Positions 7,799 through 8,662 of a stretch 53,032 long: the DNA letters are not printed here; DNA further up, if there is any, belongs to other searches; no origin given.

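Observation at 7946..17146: A portable ~190-aa domain shared by four neighbouring secreted proteins with unrelated partner domains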

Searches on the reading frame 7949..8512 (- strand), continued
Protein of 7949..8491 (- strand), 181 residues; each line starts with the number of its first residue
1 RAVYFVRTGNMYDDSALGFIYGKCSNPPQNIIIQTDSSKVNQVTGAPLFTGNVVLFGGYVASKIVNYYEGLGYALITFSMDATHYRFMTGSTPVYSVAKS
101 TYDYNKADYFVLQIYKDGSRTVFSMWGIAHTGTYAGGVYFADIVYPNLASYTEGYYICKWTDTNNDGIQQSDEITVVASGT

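Call 55: list_cluster_members(proteins=[P0007, P0016, P0031, P0046, P0083, P0101, P0113, P0118, P0121, P0124])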
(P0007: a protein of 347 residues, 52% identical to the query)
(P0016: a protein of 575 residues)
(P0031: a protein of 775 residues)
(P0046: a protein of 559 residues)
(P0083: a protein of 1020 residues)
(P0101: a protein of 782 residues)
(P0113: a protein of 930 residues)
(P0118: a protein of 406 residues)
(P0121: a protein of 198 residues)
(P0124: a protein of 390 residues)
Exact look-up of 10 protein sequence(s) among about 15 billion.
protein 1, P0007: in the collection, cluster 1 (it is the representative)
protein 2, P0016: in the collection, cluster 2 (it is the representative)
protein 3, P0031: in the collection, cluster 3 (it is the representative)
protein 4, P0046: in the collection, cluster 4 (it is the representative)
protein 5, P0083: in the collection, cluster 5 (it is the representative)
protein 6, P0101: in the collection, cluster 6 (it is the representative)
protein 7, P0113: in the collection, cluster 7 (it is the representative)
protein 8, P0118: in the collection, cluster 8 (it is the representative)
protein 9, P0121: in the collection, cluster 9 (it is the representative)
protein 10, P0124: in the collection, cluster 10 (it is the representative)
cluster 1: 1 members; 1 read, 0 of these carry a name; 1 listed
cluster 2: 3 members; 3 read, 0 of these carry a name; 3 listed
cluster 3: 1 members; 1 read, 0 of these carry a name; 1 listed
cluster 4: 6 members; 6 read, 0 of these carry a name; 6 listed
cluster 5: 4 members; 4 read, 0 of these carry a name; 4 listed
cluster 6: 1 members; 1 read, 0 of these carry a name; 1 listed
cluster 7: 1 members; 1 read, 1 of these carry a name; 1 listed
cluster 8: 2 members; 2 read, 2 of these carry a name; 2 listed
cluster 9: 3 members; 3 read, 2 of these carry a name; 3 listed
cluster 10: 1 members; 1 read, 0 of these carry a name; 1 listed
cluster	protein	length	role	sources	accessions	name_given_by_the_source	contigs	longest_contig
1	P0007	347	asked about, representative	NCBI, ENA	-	-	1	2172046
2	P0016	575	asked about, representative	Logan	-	-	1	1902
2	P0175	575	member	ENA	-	-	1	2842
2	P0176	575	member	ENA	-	-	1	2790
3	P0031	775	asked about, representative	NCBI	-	-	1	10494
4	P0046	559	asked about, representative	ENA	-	-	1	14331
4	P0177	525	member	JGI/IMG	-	-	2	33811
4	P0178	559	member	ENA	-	-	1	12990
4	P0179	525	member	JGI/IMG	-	-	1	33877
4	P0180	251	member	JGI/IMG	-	-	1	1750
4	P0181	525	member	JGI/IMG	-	-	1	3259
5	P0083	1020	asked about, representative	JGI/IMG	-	-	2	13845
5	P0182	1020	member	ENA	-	-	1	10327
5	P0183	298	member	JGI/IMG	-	-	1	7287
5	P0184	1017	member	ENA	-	-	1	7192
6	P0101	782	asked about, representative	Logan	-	-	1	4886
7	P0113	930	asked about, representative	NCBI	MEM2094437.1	MAG: hypothetical protein QXI32_03980 [Candidatus Bathyarchaeia archaeon]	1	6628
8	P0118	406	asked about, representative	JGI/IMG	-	hypothetical protein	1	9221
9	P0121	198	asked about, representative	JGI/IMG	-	hypothetical protein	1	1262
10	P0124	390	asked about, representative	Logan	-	-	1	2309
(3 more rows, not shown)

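Call 57: find_encoding_contigs(protein=P0162, flank=10000, max_places=2)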
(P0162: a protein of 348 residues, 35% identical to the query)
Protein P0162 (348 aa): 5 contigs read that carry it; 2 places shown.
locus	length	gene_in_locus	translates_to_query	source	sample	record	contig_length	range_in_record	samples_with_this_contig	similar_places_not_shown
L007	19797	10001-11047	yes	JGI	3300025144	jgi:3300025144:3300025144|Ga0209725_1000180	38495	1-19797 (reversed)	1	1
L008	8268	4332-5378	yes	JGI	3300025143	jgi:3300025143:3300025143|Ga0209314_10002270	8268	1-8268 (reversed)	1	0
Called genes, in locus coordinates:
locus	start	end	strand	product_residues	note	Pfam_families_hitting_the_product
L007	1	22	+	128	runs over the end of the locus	PF01943:Polysacc_synt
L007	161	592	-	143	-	PF01850:PIN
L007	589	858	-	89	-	-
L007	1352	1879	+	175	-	-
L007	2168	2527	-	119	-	PF13650:Asp_protease_2 (weak), PF13975:gag-asp_proteas (weak)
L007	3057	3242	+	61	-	-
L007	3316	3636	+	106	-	-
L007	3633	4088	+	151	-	-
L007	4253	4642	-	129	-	PF13650:Asp_protease_2 (weak)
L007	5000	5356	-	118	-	PF17762:HTH_ParB (weak)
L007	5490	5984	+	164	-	PF01909:NTP_transf_2, PF18765:Polbeta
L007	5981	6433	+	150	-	PF05168:HEPN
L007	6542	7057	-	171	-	PF11848:DUF3368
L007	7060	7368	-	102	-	PF03683:UPF0175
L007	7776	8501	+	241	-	PF01909:NTP_transf_2, PF18765:Polbeta, PF05168:HEPN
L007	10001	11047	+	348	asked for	-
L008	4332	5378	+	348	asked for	-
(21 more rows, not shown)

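Call 58: find_encoding_contigs(protein=P0001, flank=10000, max_places=2)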
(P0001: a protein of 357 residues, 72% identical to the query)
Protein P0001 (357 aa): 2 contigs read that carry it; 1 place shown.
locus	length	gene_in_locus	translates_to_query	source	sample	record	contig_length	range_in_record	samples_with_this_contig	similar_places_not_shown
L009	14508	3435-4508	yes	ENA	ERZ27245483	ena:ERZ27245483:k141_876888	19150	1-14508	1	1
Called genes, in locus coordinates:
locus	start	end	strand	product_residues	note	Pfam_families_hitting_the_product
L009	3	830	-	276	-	?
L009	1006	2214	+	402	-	PF07690:MFS_1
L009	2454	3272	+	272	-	PF13495:Phage_int_SAM_4 (weak), PF00589:Phage_integrase, PF16795:Phage_integr_3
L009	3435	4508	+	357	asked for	-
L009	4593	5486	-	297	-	-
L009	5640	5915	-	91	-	-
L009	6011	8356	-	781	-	PF03175:DNA_pol_B_2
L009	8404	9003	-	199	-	-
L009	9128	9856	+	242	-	-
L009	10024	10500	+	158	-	PF00847:AP2 (weak)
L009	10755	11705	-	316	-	PF14947:HTH_45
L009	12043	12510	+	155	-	-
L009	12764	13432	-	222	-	-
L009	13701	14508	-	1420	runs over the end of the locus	PF18998:Flg_new_2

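Call 59: find_encoding_contigs(protein=P0009, flank=10000, max_places=2)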
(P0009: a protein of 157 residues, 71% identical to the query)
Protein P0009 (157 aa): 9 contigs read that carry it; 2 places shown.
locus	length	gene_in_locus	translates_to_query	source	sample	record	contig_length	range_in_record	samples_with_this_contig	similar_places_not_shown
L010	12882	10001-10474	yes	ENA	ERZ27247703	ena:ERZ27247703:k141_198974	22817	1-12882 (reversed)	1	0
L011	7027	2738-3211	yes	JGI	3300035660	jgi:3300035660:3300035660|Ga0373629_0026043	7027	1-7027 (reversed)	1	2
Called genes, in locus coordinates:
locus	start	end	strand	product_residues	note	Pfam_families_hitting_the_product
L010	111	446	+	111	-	-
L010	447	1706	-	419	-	PF00368:HMG-CoA_red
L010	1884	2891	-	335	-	PF00348:polyprenyl_synt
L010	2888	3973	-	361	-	PF01070:FMN_dh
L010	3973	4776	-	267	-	PF00696:AA_kinase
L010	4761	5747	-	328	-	PF00288:GHMP_kinases_N, PF08544:GHMP_kinases_C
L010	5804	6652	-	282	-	PF01875:Memo, PF02900:LigB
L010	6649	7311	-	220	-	PF00318:Ribosomal_S2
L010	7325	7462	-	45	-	-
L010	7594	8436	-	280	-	-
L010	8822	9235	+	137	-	-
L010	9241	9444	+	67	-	-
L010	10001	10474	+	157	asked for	-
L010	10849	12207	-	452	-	PF10633:NPCBM_assoc (faint), PF24318:DUF7490 (faint), PF07705:CARDB (weak), PF13240:Zn_Ribbon_1 (weak)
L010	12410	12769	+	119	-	-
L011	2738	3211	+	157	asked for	-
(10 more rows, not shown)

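Call 70: find_encoding_contigs(protein=P0012, flank=10000, max_places=1)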
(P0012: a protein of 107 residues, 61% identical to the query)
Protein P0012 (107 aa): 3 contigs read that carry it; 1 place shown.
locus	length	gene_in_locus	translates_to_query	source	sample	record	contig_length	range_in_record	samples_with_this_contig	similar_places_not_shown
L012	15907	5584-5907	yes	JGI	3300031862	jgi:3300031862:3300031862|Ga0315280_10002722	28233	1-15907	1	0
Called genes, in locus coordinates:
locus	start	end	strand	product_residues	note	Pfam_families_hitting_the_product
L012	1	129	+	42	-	?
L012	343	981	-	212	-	-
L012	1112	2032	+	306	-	PF00022:Actin, PF06723:MreB_Mbl (weak), PF17989:ALP_N, PF06723:MreB_Mbl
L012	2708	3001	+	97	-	-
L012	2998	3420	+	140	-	-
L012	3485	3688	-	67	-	-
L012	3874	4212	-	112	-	-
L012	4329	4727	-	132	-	PF05168:HEPN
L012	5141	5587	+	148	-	-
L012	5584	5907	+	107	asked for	-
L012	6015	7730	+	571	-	-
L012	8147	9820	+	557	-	PF22847:Glyco_hydro_43_rel (faint), PF04041:Glyco_hydro_130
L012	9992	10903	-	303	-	-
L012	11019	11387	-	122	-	PF01548:DEDD_Tnp_IS110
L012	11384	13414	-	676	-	PF00535:Glycos_transf_2, PF10111:Glyco_tranf_2_2 (faint), PF13632:Glyco_trans_2_3 (faint), PF00535:Glycos_transf_2, PF13641:Glyco_tranf_2_3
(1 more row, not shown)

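Call 71: find_encoding_contigs(protein=P0011, flank=10000, max_places=1)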
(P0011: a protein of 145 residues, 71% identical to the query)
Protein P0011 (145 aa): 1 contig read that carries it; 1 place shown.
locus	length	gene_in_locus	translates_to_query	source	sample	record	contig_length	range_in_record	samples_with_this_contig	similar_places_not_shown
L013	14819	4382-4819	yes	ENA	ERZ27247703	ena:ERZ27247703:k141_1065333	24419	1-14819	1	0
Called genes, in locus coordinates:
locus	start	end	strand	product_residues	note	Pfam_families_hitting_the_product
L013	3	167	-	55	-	?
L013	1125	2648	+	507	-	PF13384:HTH_23 (weak), PF13518:HTH_28 (faint)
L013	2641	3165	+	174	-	-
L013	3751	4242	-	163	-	PF07282:Cas12f1-like_TNB (faint)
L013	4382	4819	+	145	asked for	-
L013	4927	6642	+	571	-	-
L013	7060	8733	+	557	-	PF22847:Glyco_hydro_43_rel (faint), PF04041:Glyco_hydro_130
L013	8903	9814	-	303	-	-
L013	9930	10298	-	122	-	PF01548:DEDD_Tnp_IS110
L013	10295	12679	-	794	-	PF00535:Glycos_transf_2, PF10111:Glyco_tranf_2_2 (faint), PF13632:Glyco_trans_2_3 (faint), PF00535:Glycos_transf_2, PF13641:Glyco_tranf_2_3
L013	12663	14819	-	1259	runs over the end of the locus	PF13439:Glyco_transf_4, PF13579:Glyco_trans_4_4, PF00534:Glycos_transf_1, PF13692:Glyco_trans_1_4, PF00535:Glycos_transf_2, PF13641:Glyco_tranf_2_3, PF00534:Glycos_transf_1, PF13692:Glyco_trans_1_4, +3 more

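Call 72: find_encoding_contigs(protein=P0077, flank=10000, max_places=1)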
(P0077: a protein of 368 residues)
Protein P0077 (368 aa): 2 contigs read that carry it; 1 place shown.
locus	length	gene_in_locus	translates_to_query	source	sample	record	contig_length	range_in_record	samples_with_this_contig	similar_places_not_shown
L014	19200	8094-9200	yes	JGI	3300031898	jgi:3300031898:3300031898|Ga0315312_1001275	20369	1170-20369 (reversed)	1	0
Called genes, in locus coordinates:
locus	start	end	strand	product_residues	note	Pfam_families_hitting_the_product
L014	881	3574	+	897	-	PF13620:CarboxypepD_reg (faint), PF13715:CarbopepD_reg_2 (faint)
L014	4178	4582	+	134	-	-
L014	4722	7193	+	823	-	-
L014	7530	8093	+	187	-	PF22847:Glyco_hydro_43_rel (faint)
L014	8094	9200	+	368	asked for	-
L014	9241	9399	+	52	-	-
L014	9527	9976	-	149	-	PF01850:PIN (weak)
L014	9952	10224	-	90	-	-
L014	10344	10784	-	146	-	PF13650:Asp_protease_2, PF13975:gag-asp_proteas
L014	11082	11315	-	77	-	-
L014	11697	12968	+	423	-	PF00251:Glyco_hydro_32N (faint)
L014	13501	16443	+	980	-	-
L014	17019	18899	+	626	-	PF07969:Amidohydro_3, PF01979:Amidohydro_1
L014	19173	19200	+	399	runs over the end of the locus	?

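Call 75: find_encoding_contigs(protein=P0160, flank=10000, max_places=1)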
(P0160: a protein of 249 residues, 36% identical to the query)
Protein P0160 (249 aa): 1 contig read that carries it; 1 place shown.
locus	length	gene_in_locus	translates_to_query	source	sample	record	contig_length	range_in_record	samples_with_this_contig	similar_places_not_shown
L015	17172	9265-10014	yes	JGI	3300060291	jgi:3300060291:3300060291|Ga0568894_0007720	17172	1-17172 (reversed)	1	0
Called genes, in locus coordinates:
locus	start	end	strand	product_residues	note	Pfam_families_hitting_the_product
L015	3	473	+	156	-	?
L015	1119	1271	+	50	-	-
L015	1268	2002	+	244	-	-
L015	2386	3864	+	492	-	-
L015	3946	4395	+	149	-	-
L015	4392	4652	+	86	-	-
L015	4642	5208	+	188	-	-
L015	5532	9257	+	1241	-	PF24681:Kelch_KLHDC2_KLHL20_DRC7, PF13415:Beta-prop_FBX42, PF24681:Kelch_KLHDC2_KLHL20_DRC7, PF13964:Beta-prop_Calicin (weak), PF13415:Beta-prop_FBX42, PF24681:Kelch_KLHDC2_KLHL20_DRC7, PF24981:Beta-prop_ATRN-LZTR1 (weak), PF13964:Beta-prop_Calicin (weak), +4 more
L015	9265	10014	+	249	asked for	-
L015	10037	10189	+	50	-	-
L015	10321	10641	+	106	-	-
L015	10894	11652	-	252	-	-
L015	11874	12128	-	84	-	-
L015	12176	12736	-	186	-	-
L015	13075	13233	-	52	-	-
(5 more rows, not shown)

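Call 76: find_encoding_contigs(protein=P0168, flank=10000, max_places=1)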
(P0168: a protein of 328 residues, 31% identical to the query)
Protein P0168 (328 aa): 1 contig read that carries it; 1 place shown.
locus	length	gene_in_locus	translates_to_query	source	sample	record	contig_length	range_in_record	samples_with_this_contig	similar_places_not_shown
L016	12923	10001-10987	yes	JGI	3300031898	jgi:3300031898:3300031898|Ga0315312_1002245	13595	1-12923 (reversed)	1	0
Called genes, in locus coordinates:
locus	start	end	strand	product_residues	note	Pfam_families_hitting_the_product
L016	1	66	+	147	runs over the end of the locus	-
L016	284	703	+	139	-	-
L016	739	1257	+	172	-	-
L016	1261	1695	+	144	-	-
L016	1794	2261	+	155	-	-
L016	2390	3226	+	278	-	-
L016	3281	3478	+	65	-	-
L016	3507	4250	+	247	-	-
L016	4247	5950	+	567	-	-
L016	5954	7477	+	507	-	-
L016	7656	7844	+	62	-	-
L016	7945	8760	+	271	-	-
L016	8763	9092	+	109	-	-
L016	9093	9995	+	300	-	-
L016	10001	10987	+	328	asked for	PF13529:Peptidase_C39_2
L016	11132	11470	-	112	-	-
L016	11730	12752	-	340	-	-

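Call 79: search_protein_families(library=phrogs, proteins=[L016:284-703:+, L016:739-1257:+, L016:1261-1695:+, L016:2390-3226:+, L016:3507-4250:+, L016:4247-5950:+, L016:5954-7477:+, L016:7837-8760:+, L016:9093-9995:+, L016:11730-12752:-], max_evalue=0.01)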
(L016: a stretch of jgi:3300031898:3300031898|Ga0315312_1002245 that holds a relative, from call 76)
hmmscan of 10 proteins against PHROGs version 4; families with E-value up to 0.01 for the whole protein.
L016:284-703:+ (139 aa): 0 families

L016:739-1257:+ (172 aa): 0 families

L016:1261-1695:+ (144 aa): 1 family
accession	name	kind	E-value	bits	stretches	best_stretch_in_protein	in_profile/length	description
phrog_5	-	connector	0.0054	17.6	1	1-138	90-212/239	tail completion or Neck1 protein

L016:2390-3226:+ (278 aa): 1 family
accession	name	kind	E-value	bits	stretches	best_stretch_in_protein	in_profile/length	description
phrog_1686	-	tail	6.8e-05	21.9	1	75-195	388-505/1224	tail length tape measure protein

L016:3507-4250:+ (247 aa): 0 families

L016:4247-5950:+ (567 aa): 0 families

L016:5954-7477:+ (507 aa): 0 families

L016:7837-8760:+ (307 aa): 0 families

L016:9093-9995:+ (300 aa): 0 families

L016:11730-12752:- (340 aa): 2 families
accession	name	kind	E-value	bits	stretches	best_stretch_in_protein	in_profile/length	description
phrog_1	-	integration and excision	3.6e-12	47.3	1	5-309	170-461/611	integrase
phrog_216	-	integration and excision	0.0019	18.3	1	176-269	129-213/301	integrase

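Call 80: search_protein_families(library=pfam, proteins=[L016:284-703:+, L016:739-1257:+, L016:1261-1695:+, L016:2390-3226:+, L016:3507-4250:+, L016:4247-5950:+, L016:5954-7477:+, L016:7837-8760:+, L016:9093-9995:+, L016:11730-12752:-], max_evalue=0.01)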
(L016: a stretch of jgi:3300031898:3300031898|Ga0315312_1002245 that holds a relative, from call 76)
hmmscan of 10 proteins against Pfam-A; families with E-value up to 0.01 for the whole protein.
L016:284-703:+ (139 aa): 0 families

L016:739-1257:+ (172 aa): 0 families

L016:1261-1695:+ (144 aa): 0 families

L016:2390-3226:+ (278 aa): 1 family
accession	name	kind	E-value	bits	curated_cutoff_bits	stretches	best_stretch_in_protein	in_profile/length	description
PF12128.14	DUF3584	-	0.0075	14.2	31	1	25-149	412-536/1191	Protein of unknown function (DUF3584)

L016:3507-4250:+ (247 aa): 0 families

L016:4247-5950:+ (567 aa): 1 family
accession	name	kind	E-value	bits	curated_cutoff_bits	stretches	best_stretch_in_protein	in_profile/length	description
PF24032.1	YQBQ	-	0.0095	15.8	27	0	457-535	195-270/294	YQBQ-like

L016:5954-7477:+ (507 aa): 0 families

L016:7837-8760:+ (307 aa): 0 families

L016:9093-9995:+ (300 aa): 0 families

L016:11730-12752:- (340 aa): 1 family
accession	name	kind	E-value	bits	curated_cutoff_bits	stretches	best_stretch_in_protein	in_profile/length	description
PF00589.27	Phage_integrase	-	0.00025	21.3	27.1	1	116-269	21-157/172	Phage integrase family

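Call 81: find_related_loci(query=P0168, collection=viral_contigs, flank=10000)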
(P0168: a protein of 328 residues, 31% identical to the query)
Query P0168 (328 aa) in viral_contigs; peptide patterns used: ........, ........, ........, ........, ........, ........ (x = any residue, [..] = any of these).
16 stretches matched a pattern, but none encodes a relative of the query by tblastn (E <= 1e-3).

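Call 82: find_related_loci(query=A2, collection=viral_contigs, flank=10000)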
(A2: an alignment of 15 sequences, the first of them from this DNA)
Query A2 (188 aa) in viral_contigs; peptide patterns used: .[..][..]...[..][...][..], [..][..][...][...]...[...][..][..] (x = any residue, [..] = any of these).
17 stretches matched a pattern; 1 encode a relative of the query (tblastn E <= 1e-3); 1 distinct loci.
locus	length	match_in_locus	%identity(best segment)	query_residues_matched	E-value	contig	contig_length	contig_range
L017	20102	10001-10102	47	143-173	5e-5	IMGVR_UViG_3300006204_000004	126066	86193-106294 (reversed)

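Call 88: search_protein_families(library=phrogs, proteins=[P0168, L016:1692-2261:+, L016:8736-9092:+, L016:11132-11470:-], max_evalue=0.01)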
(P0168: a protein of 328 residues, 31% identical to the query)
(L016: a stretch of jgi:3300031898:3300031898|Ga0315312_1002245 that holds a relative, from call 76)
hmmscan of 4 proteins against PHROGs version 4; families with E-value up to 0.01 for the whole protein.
P0168 (328 aa): 1 family
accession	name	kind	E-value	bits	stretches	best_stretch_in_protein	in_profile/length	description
phrog_29753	-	unknown function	0.0035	17.5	1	39-112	70-143/374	-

L016:1692-2261:+ (189 aa): 0 families

L016:8736-9092:+ (118 aa): 3 families
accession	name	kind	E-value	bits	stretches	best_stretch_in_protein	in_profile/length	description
phrog_1276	-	unknown function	1.8e-08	35.2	1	15-110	6-104/325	-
phrog_11338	-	tail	3.4e-07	30.5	1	23-114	123-214/380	tail fiber protein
phrog_693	-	tail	4.7e-05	23.4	1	16-59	6-47/493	tail fiber protein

L016:11132-11470:- (112 aa): 2 families
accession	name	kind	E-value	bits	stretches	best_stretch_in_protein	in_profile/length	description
phrog_19323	-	unknown function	0.00022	22.2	1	17-79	11-73/137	-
phrog_914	-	unknown function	0.0083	17.6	0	52-97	64-110/118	-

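Call 89: find_related_loci(query=P0168, collection=metagenome_contigs, flank=10000)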
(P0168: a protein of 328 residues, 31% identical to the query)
Query P0168 (328 aa) in metagenome_contigs; peptide patterns used: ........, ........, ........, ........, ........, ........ (x = any residue, [..] = any of these).
460 stretches matched a pattern; 2 encode a relative of the query (tblastn E <= 1e-3); 2 distinct loci.
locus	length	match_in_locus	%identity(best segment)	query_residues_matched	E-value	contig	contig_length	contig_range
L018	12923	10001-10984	100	1-328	0e+0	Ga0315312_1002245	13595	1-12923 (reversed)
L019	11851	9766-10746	88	3-328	0e+0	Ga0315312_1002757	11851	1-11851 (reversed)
